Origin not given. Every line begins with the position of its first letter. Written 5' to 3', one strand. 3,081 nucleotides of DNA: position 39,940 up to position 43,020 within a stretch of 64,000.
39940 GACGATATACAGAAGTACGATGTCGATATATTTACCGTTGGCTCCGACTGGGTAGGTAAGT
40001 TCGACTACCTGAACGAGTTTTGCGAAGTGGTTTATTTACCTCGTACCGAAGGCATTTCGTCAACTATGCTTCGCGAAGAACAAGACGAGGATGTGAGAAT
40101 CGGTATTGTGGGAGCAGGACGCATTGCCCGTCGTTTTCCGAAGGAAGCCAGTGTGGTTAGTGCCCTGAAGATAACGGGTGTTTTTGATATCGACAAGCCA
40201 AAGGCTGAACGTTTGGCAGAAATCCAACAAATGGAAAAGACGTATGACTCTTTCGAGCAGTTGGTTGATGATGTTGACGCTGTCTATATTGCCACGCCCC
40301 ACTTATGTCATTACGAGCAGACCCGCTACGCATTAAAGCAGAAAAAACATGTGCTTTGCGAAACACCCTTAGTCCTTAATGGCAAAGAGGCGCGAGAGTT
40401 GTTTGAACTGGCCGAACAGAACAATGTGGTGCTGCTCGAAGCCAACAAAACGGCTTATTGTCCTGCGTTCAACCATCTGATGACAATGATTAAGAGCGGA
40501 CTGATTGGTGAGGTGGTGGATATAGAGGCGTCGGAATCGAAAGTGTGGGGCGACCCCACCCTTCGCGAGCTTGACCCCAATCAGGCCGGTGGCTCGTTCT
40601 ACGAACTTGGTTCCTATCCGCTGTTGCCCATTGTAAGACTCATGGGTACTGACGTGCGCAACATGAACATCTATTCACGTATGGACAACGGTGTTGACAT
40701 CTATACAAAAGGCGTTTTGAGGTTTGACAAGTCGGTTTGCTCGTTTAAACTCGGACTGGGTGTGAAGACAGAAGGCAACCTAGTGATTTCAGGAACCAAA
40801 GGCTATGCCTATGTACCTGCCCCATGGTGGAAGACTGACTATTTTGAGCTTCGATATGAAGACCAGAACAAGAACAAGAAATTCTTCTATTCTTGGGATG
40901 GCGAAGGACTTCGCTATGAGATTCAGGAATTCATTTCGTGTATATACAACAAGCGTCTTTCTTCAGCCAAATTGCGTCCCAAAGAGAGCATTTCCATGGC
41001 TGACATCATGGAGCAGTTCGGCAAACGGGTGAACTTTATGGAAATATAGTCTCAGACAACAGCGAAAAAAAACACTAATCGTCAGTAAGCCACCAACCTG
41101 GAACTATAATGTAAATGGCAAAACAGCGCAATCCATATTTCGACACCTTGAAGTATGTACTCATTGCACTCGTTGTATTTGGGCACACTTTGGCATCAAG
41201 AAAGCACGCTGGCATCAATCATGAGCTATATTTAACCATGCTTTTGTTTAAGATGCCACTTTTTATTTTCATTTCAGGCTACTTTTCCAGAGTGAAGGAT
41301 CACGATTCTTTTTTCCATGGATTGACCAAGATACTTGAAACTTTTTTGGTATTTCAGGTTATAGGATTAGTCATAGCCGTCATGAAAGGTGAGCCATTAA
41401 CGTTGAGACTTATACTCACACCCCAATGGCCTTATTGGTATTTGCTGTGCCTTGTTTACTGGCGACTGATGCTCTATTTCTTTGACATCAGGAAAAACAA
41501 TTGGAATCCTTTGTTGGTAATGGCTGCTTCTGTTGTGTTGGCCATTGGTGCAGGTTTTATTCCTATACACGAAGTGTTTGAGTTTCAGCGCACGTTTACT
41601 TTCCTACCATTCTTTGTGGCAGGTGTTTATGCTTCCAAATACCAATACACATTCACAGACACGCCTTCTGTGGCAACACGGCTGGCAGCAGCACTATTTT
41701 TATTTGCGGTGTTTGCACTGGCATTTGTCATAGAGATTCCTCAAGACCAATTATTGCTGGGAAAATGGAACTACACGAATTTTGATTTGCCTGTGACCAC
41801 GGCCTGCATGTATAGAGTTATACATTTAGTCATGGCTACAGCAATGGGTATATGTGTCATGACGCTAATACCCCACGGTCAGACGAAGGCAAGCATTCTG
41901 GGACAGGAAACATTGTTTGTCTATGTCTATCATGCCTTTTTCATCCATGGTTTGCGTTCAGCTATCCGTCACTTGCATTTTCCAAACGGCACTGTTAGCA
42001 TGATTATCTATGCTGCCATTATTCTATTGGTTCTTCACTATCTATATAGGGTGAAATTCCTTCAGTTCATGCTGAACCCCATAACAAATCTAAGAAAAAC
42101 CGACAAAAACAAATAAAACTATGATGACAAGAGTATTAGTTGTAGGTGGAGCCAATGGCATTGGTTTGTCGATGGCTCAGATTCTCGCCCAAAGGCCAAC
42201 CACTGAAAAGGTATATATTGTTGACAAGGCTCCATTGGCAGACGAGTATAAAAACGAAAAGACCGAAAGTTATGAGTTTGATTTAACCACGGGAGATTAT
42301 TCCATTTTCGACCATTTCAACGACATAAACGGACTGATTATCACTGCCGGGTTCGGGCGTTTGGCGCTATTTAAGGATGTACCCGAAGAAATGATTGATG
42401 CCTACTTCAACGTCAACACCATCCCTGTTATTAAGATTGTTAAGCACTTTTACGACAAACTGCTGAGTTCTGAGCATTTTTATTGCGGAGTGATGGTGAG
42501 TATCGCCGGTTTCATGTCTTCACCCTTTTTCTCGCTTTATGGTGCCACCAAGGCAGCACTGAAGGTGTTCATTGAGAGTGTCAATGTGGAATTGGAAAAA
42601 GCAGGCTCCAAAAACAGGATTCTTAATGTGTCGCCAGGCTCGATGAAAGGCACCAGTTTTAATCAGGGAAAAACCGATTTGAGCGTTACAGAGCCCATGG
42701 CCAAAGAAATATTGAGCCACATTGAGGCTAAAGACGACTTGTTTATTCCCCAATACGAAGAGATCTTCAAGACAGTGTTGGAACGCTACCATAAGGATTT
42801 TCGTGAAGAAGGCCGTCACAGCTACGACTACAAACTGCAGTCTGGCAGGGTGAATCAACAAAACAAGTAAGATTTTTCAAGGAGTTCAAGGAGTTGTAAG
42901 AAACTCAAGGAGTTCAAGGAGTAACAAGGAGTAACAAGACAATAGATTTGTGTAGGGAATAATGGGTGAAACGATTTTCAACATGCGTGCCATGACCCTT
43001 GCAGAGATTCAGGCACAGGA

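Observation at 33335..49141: Teichoic-acid-style, phosphodiester-rich glycopolymer locus in a Gram-negative Bacteroidota genome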

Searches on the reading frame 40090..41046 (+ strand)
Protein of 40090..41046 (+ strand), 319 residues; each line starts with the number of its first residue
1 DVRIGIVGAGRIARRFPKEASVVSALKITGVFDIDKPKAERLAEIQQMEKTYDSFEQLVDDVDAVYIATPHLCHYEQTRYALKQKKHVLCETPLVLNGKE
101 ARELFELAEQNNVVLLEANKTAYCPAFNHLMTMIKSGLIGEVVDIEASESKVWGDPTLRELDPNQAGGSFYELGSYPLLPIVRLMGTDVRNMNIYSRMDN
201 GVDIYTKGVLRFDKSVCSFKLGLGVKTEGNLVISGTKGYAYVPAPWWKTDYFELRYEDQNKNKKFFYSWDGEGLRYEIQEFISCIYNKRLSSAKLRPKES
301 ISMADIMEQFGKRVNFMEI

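Call 67: search_solved_structures(query=window:40090-41046:+, max_evalue=1e-15, show_alignments=4)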
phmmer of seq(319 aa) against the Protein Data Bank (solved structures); distinct sequences matched with E-value up to 1e-15: 10.
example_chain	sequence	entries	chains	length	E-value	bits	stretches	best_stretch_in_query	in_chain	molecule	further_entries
3e9m_A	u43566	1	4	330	8.6e-32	113.8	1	2-311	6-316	Oxidoreductase, Gfo/Idh/MocA family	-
3evn_A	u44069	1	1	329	5.6e-24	88.1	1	2-260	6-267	Oxidoreductase, Gfo/Idh/MocA family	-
4had_A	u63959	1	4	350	7.1e-24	87.8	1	3-289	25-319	Probable oxidoreductase protein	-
2o48_X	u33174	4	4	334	4.8e-23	85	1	3-313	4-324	Dimeric dihydrodiol dehydrogenase | Trans-1,2-dihydrobenzene-1,2-diol dehydrogenase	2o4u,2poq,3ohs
2ho5_A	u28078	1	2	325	1.3e-19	73.8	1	3-225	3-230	Oxidoreductase, Gfo/Idh/MocA family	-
4iq0_A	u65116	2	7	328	1.3e-19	73.8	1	3-225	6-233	Oxidoreductase, Gfo/Idh/MocA family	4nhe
3rc9_A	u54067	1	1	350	9.9e-17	64.3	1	2-208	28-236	Sugar 3-ketoreductase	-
3rcb_A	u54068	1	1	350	1.4e-16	63.8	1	2-208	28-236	Sugar 3-ketoreductase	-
3rbv_A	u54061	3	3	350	1.4e-16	63.8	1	2-208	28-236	Sugar 3-ketoreductase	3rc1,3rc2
3rc7_A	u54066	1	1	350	5e-16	62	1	2-208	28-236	Sugar 3-ketoreductase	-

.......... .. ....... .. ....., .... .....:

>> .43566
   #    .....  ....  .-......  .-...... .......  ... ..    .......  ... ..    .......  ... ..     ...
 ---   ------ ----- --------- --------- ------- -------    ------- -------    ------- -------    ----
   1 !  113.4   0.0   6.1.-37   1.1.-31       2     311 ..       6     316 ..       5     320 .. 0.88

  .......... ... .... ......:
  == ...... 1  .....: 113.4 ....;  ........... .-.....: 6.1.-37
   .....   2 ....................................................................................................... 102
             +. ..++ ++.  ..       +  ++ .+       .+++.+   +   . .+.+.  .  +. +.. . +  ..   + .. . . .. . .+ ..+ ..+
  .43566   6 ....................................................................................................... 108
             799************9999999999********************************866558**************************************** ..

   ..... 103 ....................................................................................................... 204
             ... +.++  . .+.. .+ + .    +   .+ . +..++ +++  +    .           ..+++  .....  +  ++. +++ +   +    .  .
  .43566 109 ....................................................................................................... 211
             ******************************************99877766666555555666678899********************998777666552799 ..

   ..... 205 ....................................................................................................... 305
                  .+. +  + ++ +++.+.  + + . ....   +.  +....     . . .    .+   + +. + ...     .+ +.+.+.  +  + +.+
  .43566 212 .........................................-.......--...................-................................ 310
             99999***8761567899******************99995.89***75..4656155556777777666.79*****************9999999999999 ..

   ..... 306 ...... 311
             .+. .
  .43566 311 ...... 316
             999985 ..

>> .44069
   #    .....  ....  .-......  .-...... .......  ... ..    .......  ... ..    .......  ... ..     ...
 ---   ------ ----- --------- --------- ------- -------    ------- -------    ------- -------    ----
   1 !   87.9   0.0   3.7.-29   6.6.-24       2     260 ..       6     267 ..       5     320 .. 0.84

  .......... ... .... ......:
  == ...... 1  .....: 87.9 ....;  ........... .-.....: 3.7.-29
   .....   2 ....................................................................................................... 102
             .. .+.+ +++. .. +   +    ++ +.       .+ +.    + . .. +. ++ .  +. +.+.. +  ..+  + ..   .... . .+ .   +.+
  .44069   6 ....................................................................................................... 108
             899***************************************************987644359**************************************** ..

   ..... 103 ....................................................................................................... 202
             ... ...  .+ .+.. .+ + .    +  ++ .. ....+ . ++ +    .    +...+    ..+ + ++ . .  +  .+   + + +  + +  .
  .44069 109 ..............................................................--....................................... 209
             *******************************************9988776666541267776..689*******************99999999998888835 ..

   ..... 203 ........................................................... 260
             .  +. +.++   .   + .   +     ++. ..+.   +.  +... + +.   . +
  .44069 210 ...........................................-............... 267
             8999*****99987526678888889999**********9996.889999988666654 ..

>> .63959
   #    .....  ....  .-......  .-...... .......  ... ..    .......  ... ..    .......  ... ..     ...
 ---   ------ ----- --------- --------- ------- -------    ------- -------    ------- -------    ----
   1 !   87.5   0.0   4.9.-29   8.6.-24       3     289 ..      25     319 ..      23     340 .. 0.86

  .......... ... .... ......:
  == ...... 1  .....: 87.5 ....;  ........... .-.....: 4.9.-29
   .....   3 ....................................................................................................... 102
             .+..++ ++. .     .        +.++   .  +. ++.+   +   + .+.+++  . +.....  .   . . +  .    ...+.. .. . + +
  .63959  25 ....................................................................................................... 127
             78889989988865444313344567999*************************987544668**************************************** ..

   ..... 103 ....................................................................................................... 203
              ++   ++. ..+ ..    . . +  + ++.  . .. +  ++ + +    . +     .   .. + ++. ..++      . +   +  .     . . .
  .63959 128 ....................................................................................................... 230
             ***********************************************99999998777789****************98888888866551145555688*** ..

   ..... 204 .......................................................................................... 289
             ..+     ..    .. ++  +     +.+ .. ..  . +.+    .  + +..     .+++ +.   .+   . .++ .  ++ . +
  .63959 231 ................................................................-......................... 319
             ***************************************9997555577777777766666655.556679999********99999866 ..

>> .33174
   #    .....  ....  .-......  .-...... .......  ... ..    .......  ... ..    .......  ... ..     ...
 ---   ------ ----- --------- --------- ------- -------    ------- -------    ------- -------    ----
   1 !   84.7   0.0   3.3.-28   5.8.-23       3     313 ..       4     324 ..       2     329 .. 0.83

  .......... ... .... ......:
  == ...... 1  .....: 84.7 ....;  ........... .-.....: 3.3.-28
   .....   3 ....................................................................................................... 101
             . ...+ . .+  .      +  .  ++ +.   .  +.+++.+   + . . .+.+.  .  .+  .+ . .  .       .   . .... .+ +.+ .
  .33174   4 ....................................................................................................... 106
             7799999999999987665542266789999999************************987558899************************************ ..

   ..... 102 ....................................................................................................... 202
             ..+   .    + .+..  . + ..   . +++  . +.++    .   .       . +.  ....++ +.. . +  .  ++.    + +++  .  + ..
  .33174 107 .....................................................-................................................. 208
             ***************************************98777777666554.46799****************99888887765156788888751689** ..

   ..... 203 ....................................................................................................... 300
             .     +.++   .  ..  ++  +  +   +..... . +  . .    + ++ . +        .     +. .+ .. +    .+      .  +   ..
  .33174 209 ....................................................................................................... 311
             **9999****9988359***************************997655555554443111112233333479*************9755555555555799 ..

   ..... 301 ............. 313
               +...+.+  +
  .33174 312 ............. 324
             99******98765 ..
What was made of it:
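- The Gfo domain lacks the canonical EKP lysine (call 67), so its redox activity is not assured.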

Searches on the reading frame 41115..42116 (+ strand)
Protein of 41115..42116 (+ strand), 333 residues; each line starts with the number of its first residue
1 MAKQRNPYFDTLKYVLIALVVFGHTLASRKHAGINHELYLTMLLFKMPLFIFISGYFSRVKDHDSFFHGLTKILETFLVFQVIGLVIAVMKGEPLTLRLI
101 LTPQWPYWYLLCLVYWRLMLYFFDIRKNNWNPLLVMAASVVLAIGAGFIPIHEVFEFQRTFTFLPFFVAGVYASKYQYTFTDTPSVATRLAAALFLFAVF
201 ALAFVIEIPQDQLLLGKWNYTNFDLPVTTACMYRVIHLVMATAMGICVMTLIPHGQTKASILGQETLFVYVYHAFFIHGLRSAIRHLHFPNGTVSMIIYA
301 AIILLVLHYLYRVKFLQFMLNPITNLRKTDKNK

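Call 3: search_protein_families(library=pfam, proteins=[window:41115-42116:+], max_evalue=0.01)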
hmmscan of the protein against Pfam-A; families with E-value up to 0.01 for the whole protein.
window:41115-42116:+ (333 aa): 1 family
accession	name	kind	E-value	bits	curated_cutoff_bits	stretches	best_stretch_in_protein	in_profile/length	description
PF01757.29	Acyl_transf_3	-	7.5e-22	78.2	31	1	6-306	1-320/326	Acyltransferase domain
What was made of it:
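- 41115..42116 (+): Acyl_transf_3 membrane O-acyltransferase no. 2. Pfam 78 bits (call 3).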

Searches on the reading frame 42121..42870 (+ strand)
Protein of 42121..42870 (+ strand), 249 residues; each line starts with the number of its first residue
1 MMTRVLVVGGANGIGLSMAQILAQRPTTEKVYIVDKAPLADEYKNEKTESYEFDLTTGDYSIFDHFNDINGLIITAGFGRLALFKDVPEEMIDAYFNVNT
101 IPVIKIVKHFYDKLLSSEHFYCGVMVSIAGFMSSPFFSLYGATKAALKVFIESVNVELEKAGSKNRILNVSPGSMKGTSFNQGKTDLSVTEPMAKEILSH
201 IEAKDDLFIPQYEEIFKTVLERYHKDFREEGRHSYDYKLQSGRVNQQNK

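Call 3: search_protein_families(library=pfam, proteins=[window:42121-42870:+], max_evalue=0.01)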
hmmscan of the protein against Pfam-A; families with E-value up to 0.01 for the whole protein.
window:42121-42870:+ (249 aa): 3 families
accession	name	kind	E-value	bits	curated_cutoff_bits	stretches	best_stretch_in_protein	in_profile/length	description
PF00106.31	adh_short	-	1.1e-20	74.4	26.6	1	5-183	3-189/195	short chain dehydrogenase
PF13561.12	adh_short_C2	-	3.2e-08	33.9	27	1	62-184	65-185/236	Enoyl-(Acyl carrier protein) reductase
PF08659.16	KR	-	8e-05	23.1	22.6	0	5-31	3-29/180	KR domain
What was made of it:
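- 42121..42870 (+): Classical SDR, the usual partner of the fusion. Pfam adh_short (call 3).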

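Call 10: search_protein_families(library=ncbifam, proteins=[window:42121-42870:+], max_evalue=0.001)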
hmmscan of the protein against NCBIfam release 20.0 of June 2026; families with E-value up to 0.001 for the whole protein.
window:42121-42870:+ (249 aa): 100 families (the best 25 are shown)
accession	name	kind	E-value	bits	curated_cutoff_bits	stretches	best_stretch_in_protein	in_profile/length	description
NF005118.0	PRK06550.1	equivalog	2.2e-15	57.2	270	1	2-200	5-195/236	3-oxoacyl-ACP reductase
NF047420.2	EF_P_mod_YmfI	equivalog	6.2e-15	55.6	238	1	5-179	2-182/236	elongation factor P 5-aminopentanone reductase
NF006074.0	PRK08220.1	equivalog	3.8e-14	52.9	312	1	4-176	10-181/251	2,3-dihydro-2,3-dihydroxybenzoate dehydrogenase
NF006776.0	PRK09291.1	equivalog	5.5e-14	52.4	265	1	1-185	1-187/257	SDR family oxidoreductase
NF006565.0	PRK09072.1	equivalog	6.8e-14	52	238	1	3-184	6-192/265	SDR family oxidoreductase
TIGR04316.1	dhbA_paeA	equivalog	2.4e-13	50.3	300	1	5-176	1-181/250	2,3-dihydro-2,3-dihydroxybenzoate dehydrogenase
NF006118.0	PRK08264.1-4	subfamily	8.5e-13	48.4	279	1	4-210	7-216/244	SDR family oxidoreductase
NF006123.0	PRK08267.1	equivalog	1e-12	47.9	261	1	2-179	2-187/261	SDR family oxidoreductase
NF005559.1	PRK07231.1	subfamily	8.6e-12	45.1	215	1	5-198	7-207/249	glucose 1-dehydrogenase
NF005075.0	PRK06500.1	equivalog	2.7e-11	43.3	336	1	4-204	8-212/249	SDR family oxidoreductase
NF004824.0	PRK06180.1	subfamily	2.9e-11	43.1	298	1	4-176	6-184/279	oxidoreductase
NF006073.0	PRK08219.1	equivalog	4.7e-11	42.8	218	1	2-175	3-174/227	SDR family oxidoreductase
NF009466.0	PRK12826.1-2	subfamily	6.9e-11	42.1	222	1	2-185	3-189/248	3-oxoacyl-ACP reductase FabG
NF004817.0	PRK06171.1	subfamily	1.8e-10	40.7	304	1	4-182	11-198/265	sorbitol-6-phosphate dehydrogenase subunit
NF004202.0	PRK05653.2-2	equivalog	2.2e-10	40.5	333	1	4-181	9-196/259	3-oxoacyl-ACP reductase FabG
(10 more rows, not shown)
